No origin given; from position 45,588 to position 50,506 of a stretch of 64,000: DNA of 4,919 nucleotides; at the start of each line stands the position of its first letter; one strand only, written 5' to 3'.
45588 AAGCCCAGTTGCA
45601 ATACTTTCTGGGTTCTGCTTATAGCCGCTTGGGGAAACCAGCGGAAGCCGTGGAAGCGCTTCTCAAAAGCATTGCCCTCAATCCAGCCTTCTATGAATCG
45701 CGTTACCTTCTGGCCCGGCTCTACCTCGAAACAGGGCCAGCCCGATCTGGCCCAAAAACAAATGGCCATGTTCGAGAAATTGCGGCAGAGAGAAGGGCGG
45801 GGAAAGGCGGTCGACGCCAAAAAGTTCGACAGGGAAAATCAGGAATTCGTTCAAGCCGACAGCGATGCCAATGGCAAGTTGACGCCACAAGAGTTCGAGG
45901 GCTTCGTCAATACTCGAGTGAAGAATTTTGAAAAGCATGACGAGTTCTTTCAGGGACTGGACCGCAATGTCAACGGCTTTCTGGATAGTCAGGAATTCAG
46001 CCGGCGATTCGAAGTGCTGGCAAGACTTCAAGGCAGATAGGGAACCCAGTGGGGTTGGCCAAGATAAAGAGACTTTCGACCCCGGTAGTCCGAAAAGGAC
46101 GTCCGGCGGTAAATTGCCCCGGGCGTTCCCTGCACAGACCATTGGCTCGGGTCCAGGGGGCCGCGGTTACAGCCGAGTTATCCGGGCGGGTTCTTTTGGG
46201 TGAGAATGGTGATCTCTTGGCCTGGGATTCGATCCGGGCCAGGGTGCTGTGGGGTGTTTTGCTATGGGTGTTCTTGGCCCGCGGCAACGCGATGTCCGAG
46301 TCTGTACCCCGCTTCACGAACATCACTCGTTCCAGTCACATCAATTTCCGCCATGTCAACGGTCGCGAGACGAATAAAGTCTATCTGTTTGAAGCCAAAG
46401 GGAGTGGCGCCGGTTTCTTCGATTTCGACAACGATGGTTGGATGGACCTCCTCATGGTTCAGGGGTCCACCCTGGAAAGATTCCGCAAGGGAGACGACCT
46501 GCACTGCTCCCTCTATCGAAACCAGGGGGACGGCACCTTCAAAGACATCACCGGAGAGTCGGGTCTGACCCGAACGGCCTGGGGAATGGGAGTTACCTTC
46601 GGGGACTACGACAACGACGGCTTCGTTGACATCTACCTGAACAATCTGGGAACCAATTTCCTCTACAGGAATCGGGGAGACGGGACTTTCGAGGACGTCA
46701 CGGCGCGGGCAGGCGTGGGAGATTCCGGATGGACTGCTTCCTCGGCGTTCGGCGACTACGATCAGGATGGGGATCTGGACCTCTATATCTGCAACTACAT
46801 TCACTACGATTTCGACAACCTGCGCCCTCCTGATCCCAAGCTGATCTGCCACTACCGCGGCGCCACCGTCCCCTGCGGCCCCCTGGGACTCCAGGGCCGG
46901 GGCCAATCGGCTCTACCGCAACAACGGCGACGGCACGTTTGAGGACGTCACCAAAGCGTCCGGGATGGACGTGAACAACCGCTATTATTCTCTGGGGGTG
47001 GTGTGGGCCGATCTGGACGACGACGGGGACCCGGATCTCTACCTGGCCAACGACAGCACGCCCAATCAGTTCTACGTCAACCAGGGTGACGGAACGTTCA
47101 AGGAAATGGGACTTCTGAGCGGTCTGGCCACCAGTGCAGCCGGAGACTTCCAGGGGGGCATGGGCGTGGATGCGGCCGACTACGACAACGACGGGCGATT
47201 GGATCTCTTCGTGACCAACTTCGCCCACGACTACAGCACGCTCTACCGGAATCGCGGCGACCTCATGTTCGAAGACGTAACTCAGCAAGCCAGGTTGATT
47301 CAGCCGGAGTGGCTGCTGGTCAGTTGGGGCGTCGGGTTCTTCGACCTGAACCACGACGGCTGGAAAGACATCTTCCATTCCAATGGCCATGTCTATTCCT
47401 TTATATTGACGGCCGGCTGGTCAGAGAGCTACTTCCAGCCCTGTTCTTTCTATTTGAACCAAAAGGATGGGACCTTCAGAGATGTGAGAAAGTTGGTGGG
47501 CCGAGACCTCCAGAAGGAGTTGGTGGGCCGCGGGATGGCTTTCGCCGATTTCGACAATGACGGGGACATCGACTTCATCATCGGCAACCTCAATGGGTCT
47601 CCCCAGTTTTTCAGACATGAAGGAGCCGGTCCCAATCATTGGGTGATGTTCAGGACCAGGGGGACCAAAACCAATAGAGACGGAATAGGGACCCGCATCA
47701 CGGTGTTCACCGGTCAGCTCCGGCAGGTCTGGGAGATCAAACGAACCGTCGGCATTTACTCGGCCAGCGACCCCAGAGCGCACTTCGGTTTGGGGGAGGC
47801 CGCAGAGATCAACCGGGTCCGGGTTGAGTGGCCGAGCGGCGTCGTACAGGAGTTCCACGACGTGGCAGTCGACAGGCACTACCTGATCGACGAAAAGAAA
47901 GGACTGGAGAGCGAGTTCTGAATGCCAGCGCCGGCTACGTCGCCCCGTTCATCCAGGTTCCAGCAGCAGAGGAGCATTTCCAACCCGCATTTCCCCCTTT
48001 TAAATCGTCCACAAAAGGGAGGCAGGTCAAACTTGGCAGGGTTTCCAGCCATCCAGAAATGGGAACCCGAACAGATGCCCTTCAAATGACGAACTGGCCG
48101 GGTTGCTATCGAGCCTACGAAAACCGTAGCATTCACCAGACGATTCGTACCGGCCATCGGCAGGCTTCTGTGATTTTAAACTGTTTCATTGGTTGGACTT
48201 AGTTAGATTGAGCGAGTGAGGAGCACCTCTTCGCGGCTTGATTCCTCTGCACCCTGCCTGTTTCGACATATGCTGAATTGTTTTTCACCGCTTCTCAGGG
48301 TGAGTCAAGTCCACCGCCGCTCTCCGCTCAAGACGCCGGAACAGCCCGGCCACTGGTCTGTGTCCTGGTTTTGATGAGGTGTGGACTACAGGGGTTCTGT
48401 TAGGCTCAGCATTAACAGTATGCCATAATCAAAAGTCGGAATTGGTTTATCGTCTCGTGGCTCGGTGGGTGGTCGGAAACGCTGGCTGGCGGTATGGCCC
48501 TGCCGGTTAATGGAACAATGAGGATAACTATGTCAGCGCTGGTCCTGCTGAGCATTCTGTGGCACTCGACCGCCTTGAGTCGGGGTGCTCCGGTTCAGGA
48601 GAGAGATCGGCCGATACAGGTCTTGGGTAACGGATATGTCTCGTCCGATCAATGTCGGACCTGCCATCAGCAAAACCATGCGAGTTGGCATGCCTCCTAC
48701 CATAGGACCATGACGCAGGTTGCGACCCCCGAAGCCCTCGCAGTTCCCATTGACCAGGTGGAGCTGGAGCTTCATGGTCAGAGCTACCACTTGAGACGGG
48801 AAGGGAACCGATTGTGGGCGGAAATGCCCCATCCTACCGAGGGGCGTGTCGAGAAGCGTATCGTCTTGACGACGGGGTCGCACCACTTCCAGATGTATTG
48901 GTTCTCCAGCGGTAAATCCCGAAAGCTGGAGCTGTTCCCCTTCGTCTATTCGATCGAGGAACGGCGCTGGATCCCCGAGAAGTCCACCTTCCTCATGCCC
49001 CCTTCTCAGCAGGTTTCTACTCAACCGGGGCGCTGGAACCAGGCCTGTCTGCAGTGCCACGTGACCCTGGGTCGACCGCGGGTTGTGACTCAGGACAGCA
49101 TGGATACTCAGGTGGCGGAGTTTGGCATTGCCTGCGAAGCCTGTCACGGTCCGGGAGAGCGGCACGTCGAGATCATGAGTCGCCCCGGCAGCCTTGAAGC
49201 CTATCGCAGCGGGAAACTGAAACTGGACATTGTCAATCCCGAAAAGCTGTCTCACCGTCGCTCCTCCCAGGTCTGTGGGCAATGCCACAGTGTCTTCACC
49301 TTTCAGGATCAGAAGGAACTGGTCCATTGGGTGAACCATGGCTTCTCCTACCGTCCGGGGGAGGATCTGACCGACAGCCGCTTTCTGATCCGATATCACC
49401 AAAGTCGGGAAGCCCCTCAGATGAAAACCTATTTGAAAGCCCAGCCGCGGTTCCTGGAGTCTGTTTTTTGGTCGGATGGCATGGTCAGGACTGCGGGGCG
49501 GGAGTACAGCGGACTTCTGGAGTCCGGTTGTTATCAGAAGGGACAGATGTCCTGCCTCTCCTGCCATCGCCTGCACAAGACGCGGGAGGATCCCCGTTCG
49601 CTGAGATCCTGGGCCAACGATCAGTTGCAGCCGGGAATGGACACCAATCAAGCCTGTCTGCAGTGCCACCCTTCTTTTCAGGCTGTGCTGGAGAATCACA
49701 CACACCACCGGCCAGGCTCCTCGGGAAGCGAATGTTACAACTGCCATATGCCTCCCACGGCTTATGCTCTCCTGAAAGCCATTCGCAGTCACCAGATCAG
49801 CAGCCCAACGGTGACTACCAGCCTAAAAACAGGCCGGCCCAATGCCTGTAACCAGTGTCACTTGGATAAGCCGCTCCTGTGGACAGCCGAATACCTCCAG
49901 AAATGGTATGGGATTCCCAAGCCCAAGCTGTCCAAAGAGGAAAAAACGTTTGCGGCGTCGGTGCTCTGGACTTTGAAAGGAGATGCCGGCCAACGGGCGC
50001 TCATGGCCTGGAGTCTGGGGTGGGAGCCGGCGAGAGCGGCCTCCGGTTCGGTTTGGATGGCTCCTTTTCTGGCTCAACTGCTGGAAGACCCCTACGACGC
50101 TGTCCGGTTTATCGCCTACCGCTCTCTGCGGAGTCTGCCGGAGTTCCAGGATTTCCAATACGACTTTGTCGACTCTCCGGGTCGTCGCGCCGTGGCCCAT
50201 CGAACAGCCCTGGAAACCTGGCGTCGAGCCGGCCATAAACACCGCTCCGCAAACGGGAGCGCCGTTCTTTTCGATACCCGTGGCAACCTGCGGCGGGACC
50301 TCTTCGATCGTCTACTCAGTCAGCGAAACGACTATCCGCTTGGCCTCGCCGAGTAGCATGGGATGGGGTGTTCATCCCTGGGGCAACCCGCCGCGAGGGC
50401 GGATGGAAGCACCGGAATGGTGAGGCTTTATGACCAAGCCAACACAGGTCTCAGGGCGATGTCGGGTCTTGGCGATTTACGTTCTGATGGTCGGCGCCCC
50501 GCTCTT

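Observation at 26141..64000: Five paralogous CRTAC1-like (FG-GAP/UnbV) + TPR gene pairs in 38 kb, with three TPR-centred modules adjacent to multiheme c-type cytochromes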

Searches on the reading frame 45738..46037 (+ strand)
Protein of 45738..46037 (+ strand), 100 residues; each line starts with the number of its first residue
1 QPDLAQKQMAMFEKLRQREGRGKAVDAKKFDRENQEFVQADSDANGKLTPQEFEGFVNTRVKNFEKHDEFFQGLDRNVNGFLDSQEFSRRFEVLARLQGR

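Call 67: search_protein_families(library=pfam, proteins=[window:45738-46037:+], max_evalue=0.001)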
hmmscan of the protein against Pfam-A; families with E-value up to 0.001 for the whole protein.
seq(100 aa): 4 families
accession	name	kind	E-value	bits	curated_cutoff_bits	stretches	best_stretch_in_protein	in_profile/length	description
PF00036.39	EF-hand_1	-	3.2e-08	33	25.4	0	68-89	3-24/29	EF hand domain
PF13405.12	EF-hand_6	-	3.4e-06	26.7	25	0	69-88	4-23/30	EF-hand domain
PF13202.12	EF-hand_5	-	5e-06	26.2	25.9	0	37-56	5-24/25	EF hand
PF13499.12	EF-hand_7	-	3.4e-05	24.5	30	1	36-90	7-65/67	EF-hand domain pair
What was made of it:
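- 44807..46040 (+): TPR_B with a C-terminal EF-hand pair; needs a frameshift near 45734-45740. EF-hand Pfam hits on the repaired tail (call 67).
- Checked: The EF-hand pair on TPR_B is real (call 67).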

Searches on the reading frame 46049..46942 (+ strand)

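Call 4: search_protein_families(library=pfam, proteins=[window:46049-46942:+], max_evalue=0.01)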
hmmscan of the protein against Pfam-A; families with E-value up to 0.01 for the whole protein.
window:46049-46942:+ (297 aa): 2 families
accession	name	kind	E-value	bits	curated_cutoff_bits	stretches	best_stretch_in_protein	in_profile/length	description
PF13517.12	FG-GAP_3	-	1.1e-24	87.2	26.9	2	125-196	1-60/61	FG-GAP-like repeat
PF01839.29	FG-GAP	-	9.7e-07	29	22.1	0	230-247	3-20/37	FG-GAP repeat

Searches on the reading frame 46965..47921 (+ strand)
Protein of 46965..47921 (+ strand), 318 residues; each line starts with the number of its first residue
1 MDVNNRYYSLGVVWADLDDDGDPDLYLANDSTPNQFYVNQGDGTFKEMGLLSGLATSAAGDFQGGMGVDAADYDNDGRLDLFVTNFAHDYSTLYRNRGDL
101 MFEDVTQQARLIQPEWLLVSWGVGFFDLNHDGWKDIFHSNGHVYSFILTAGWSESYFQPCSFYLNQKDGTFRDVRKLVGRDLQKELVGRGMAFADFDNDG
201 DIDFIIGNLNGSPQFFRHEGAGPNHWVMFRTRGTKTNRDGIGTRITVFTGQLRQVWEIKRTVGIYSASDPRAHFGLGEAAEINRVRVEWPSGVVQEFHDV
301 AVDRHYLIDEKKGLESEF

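Call 4: search_protein_families(library=pfam, proteins=[window:46965-47921:+], max_evalue=0.01)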
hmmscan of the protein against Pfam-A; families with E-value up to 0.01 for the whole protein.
window:46965-47921:+ (318 aa): 3 families
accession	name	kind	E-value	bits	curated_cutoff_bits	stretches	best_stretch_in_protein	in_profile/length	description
PF13517.12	FG-GAP_3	-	5e-30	104.3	26.9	4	16-83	1-61/61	FG-GAP-like repeat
PF07593.17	UnbV_ASPIC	-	3.4e-20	72.2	23.4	1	240-306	1-67/68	ASPIC and UnbV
PF01839.29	FG-GAP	-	2.3e-06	27.8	22.1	0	65-85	2-22/37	FG-GAP repeat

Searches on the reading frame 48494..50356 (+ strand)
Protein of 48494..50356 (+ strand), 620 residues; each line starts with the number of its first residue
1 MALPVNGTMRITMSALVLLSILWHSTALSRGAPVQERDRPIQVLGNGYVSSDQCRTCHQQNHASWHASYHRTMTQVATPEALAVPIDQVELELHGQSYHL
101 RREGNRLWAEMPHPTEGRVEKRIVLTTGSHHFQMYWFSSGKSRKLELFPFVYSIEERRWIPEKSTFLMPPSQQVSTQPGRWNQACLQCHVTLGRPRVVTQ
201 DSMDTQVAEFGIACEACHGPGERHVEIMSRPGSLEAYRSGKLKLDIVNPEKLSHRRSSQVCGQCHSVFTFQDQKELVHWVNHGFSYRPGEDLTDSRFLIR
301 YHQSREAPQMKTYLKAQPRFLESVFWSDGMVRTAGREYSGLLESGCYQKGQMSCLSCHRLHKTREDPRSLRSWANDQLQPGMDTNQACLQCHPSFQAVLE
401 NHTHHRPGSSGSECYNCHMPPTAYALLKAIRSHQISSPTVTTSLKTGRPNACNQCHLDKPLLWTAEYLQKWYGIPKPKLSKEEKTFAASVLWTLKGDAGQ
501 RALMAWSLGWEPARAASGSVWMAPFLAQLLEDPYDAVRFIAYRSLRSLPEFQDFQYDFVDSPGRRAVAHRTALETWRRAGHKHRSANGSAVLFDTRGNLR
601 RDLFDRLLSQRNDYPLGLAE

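Call 4: search_protein_families(library=pfam, proteins=[window:48494-50356:+], max_evalue=0.01)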
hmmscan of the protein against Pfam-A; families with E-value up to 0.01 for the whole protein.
window:48494-50356:+ (620 aa): 7 families
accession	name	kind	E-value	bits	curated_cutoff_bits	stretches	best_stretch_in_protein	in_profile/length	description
PF02335.20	Cytochrom_C552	-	7e-13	48.8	24.1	2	209-405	123-295/438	Cytochrome c552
PF14522.11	Cytochrome_C7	-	5.3e-10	39.4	24.8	2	384-456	12-66/67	Cytochrome c7 and related cytochrome c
PF09699.15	Paired_CXXCH_1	-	2.2e-09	37.3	20.6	1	353-395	8-39/41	Doubled CXXCH motif (Paired_CXXCH_1)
PF13435.11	Cytochrome_C554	-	2.3e-06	28.9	20.8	1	180-219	46-84/84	Cytochrome c554 and c-prime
PF22113.1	Mtrc-MtrF_II-IV_dom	-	5.1e-05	23.3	30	0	49-70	4-175/176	Outer membrane cytochrome MtrC/MtrF-like, domains II/IV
PF14537.11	Cytochrom_c3_2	-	0.00018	22.3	25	0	179-220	23-66/79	Cytochrome c3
PF14843.11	GF_recep_IV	-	0.0013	19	29.5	1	343-456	8-116/132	Growth factor receptor domain IV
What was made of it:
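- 48494..50356 (+): CYT_C: octaheme c-type cytochrome with a C-terminal extension of about 150 residues that contains no CXXCH motif. Pfam Cytochrom_C552 and C554 (call 4).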

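Call 34: search_solved_structures(query=window:48494-50356:+, max_evalue=0.1)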
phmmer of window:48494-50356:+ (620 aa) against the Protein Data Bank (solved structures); distinct sequences matched with E-value up to 0.1: 8.
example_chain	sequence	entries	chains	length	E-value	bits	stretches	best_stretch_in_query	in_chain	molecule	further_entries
6i5b_A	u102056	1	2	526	1.5e-10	43.5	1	180-227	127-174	Uncharacterized protein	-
2j7a_A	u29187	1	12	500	1.5e-05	26.9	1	208-393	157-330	CYTOCHROME C NITRITE REDUCTASE NRFA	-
2vr0_A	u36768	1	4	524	1.8e-05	26.7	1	208-393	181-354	CYTOCHROME C NITRITE REDUCTASE, CATALYTIC SUBUNIT NFRA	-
8bcx_A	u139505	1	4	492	2.7e-05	26.1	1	391-463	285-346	Nitrite reductase (cytochrome; ammonia-forming)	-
1oah_A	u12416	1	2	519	0.00013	23.8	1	392-470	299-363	CYTOCHROME C NITRITE REDUCTASE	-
6v0a_A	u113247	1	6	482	0.00016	23.6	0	391-459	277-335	Nitrite reductase (cytochrome; ammonia-forming)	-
6qvm_A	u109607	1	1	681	0.018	16.8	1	177-226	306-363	Multiheme cytochrome cf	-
1bvb_A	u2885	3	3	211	0.075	14.7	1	182-301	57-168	CYTOCHROME C-554 | CYTOCHROME C554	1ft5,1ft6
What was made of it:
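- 48494..50356 (+): PDB hits OcwA 6i5b and NrfA (call 34).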

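Call 35: search_protein_families(library=ncbifam, proteins=[window:48494-50356:+], max_evalue=0.001)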
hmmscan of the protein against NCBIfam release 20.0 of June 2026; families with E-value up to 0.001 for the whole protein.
window:48494-50356:+ (620 aa): 4 families
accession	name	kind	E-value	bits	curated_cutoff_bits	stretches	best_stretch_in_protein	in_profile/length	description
NF041028.1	decahem_GSU2203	exception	5.7e-16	58.6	325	1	182-279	36-122/317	GSU2203 family decaheme c-type cytochrome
TIGR03508.1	decahem_SO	subfamily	8.7e-14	51.6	192.2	2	345-463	88-183/258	DmsE family decaheme c-type cytochrome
NF041198.1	UshA_like_PCGU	equivalog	7.7e-09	34.6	275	1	177-228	437-489/519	UshA-like (seleno)protein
NF008339.0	PRK11125.1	equivalog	4.9e-05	22.2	595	0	212-406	165-339/487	ammonia-forming cytochrome c nitrite reductase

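Call 86: find_homologous_proteins(query=window:48494-50356:+, max_evalue=1e-10)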
Query window:48494-50356:+ (620 aa): 7209 proteins with E <= 1e-10 among 8000 candidates; the best 120 are listed.
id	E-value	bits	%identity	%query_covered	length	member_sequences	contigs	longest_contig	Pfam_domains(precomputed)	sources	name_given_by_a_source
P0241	0.0e+0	1443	100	98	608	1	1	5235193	PF09699.16,PF13435.12,PF02335.21,PF14522.12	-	-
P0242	0.0e+0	1230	84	98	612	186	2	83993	PF09699.16,PF13435.12,PF02335.21,PF14522.12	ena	-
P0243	8.5e-289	978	66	98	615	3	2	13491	PF09699.16,PF14537.12,PF13435.12,PF02335.21,PF14522.12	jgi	-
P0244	1.7e-285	967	67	98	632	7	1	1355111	PF09699.16,PF13435.12,PF02335.21,PF14522.12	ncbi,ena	-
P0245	1.8e-283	960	67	97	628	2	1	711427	PF09699.16,PF13435.12,PF02335.21,PF14522.12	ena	-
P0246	2.4e-240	818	57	98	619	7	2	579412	PF13435.12,PF02335.21,PF14522.12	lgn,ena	-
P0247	5.4e-239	813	56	99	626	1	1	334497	PF13435.12,PF02335.21,PF14522.12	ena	-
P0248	1.9e-232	791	57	94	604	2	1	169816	PF09699.16,PF13435.12,PF14522.12,PF22113.2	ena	-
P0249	3.2e-230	784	56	94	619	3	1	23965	PF09699.16,PF14522.12,PF22113.2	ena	-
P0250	2.2e-228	778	52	99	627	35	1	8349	PF13435.12,PF02335.21,PF14522.12,PF22113.2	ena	-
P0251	6.5e-226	770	55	94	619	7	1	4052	PF14537.12,PF13435.12,PF14522.12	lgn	-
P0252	3.1e-225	768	54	94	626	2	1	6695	PF09699.16,PF13435.12,PF02335.21,PF14522.12,PF22113.2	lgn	-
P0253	4.8e-220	750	53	96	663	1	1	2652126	PF14537.12,PF02335.21,PF14522.12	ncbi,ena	-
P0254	5.2e-219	747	54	95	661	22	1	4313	PF14537.12,PF13435.12,PF02335.21,PF14522.12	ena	-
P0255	2.2e-218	745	54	94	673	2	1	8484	PF09699.16,PF14522.12,PF22113.2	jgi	jgi:hypothetical protein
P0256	4.1e-218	744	53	98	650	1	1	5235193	PF09699.16,PF14537.12,PF02335.21,PF14522.12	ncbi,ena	-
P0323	4.8e-197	674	52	94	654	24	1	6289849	PF13435.12,PF14522.12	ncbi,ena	-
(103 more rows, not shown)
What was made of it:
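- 48494..50356 (+): Family of at least 7209 proteins (call 86).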

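Call 87: find_encoding_contigs(protein=P0256, flank=10000, max_places=2)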
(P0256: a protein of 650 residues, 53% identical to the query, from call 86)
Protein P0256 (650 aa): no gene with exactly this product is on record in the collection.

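Call 88: find_encoding_contigs(protein=P0323, flank=8000, max_places=1)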
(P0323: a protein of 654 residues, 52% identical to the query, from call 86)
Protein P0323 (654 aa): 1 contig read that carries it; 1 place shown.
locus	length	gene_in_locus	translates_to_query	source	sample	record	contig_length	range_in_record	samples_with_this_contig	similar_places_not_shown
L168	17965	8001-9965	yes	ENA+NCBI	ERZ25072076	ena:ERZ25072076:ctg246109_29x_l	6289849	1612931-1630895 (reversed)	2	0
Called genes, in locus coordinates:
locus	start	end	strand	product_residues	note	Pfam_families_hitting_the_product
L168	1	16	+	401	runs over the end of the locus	PF01839:FG-GAP (faint), PF13517:FG-GAP_3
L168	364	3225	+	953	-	PF01839:FG-GAP (faint), PF23727:Beta-prop_FAM234A_B (faint), PF13517:FG-GAP_3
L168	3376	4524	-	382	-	PF02012:BNR (faint), PF24316:Tli3 (faint), PF13088:BNR_2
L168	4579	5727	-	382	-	PF00155:Aminotran_1_2, PF00266:Aminotran_5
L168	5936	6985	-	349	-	-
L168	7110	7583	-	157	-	-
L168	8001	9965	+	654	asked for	PF14522:Cytochrome_C7 (faint), PF13435:Cytochrome_C554 (faint)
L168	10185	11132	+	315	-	-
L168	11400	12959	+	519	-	-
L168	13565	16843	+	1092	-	PF13620:CarboxypepD_reg, PF25183:OMP_b-brl_4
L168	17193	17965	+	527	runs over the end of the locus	-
